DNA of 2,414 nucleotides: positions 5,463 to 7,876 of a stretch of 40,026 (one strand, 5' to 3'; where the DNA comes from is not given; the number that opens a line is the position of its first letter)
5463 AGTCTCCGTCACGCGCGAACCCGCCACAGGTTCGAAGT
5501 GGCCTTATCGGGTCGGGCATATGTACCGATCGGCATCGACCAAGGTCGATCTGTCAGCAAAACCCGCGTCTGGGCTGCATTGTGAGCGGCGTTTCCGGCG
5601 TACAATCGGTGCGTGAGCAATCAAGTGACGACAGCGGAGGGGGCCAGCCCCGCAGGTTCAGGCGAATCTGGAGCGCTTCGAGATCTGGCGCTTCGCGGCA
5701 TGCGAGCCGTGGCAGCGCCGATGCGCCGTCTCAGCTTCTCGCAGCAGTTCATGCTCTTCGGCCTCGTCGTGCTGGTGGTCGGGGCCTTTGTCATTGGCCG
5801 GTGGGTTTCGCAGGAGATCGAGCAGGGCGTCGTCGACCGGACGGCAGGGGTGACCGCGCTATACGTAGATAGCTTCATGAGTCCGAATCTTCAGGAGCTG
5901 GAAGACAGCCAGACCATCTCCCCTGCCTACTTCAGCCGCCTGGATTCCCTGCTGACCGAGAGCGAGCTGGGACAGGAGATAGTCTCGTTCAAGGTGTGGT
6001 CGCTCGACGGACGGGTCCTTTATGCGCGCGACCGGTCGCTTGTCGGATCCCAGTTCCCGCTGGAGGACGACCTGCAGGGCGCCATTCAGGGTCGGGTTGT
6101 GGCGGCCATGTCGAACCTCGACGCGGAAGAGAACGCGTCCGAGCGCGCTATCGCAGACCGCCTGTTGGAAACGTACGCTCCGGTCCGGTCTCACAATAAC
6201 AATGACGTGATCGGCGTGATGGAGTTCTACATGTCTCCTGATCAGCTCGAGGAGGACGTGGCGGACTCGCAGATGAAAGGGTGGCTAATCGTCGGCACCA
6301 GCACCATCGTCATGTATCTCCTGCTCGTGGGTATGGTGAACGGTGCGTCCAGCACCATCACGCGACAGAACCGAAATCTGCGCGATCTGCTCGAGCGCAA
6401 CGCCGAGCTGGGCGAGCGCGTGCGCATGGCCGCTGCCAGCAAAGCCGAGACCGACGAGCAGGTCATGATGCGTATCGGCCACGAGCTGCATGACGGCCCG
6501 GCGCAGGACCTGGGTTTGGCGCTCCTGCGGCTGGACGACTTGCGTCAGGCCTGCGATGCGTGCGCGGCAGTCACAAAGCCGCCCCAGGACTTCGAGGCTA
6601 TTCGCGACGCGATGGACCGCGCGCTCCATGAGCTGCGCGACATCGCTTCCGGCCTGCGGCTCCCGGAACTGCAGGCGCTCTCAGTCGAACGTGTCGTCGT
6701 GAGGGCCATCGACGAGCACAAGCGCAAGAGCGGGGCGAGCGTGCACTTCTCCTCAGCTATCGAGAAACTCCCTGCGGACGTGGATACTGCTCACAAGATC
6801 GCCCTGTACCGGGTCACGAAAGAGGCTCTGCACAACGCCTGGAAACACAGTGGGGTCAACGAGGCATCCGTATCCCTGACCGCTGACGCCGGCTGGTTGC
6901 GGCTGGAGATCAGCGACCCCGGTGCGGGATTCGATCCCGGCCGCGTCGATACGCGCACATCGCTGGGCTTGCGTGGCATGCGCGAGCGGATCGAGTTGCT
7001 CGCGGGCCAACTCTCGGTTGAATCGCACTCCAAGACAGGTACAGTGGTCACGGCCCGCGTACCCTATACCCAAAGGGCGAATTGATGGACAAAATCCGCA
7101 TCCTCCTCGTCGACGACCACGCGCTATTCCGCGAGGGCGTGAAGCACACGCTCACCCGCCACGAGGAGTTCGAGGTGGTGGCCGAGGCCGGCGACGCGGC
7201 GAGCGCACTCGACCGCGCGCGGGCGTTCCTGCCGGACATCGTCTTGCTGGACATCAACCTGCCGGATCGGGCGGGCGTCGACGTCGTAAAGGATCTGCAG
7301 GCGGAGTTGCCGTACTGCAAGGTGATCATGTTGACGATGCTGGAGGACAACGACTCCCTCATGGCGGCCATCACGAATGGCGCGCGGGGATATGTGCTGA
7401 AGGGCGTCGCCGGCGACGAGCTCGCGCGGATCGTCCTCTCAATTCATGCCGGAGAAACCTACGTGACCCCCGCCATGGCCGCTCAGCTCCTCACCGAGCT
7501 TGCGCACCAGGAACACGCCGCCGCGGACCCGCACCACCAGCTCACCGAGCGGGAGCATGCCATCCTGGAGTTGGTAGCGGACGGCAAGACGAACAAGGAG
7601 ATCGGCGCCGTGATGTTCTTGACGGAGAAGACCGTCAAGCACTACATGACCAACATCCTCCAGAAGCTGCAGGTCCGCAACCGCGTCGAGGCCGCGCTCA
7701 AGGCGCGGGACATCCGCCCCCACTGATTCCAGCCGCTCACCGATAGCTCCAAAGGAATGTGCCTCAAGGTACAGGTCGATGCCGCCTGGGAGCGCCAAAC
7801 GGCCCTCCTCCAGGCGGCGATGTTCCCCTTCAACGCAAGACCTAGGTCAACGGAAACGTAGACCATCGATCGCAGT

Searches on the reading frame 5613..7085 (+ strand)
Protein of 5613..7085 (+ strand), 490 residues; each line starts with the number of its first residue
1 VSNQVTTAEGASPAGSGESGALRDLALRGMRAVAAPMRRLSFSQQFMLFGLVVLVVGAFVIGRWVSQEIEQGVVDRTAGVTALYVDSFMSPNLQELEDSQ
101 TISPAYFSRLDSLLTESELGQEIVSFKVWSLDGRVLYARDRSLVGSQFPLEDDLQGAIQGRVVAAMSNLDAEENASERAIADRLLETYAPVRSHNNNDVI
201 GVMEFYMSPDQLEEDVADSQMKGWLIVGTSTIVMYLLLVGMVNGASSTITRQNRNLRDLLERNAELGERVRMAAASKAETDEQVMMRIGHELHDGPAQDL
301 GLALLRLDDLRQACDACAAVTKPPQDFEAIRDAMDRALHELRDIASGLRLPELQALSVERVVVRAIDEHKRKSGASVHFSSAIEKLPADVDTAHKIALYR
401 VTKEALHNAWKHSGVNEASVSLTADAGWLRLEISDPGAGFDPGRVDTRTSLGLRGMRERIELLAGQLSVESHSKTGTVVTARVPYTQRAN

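Call 6: search_protein_families(library=pfam, proteins=[window:5613-7085:+], max_evalue=0.01)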
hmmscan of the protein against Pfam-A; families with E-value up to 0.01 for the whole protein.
window:5613-7085:+ (490 aa): 3 families
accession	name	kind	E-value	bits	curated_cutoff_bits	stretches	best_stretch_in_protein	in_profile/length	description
PF02518.31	HATPase_c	-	8.1e-14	52.4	26.4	1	395-486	3-110/111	Histidine kinase-, DNA gyrase B-, and HSP90-like ATPase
PF07730.19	HisKA_3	-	6.6e-08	33.4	24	1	287-351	4-65/68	Histidine kinase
PF13581.12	HATPase_c_2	-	0.00063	20.2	27.4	1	401-448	35-87/127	Histidine kinase-like ATPase domain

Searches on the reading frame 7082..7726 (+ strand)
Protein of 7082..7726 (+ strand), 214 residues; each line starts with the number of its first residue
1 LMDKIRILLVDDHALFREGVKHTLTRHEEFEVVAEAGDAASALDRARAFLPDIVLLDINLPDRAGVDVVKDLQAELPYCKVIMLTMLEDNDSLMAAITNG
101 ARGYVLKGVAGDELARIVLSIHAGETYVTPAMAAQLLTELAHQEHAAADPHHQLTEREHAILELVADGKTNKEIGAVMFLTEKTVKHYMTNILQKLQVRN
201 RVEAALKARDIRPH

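Call 5: search_protein_families(library=pfam, proteins=[window:7082-7726:+], max_evalue=0.01)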
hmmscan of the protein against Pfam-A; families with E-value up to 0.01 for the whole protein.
window:7082-7726:+ (214 aa): 4 families
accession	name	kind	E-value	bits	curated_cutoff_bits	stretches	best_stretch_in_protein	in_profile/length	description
PF00072.30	Response_reg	-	1.5e-24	86.7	30.2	1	7-117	1-109/111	Response regulator receiver domain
PF00196.25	GerE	-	7.9e-21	73.9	23.5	1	153-207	2-56/57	Bacterial regulatory proteins, luxR family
PF08281.18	Sigma70_r4_2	-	3e-06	27.2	25.7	1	153-196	10-54/54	Sigma-70, region 4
PF04545.22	Sigma70_r4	-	1.9e-05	24.5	24.1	1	153-197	4-49/50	Sigma-70, region 4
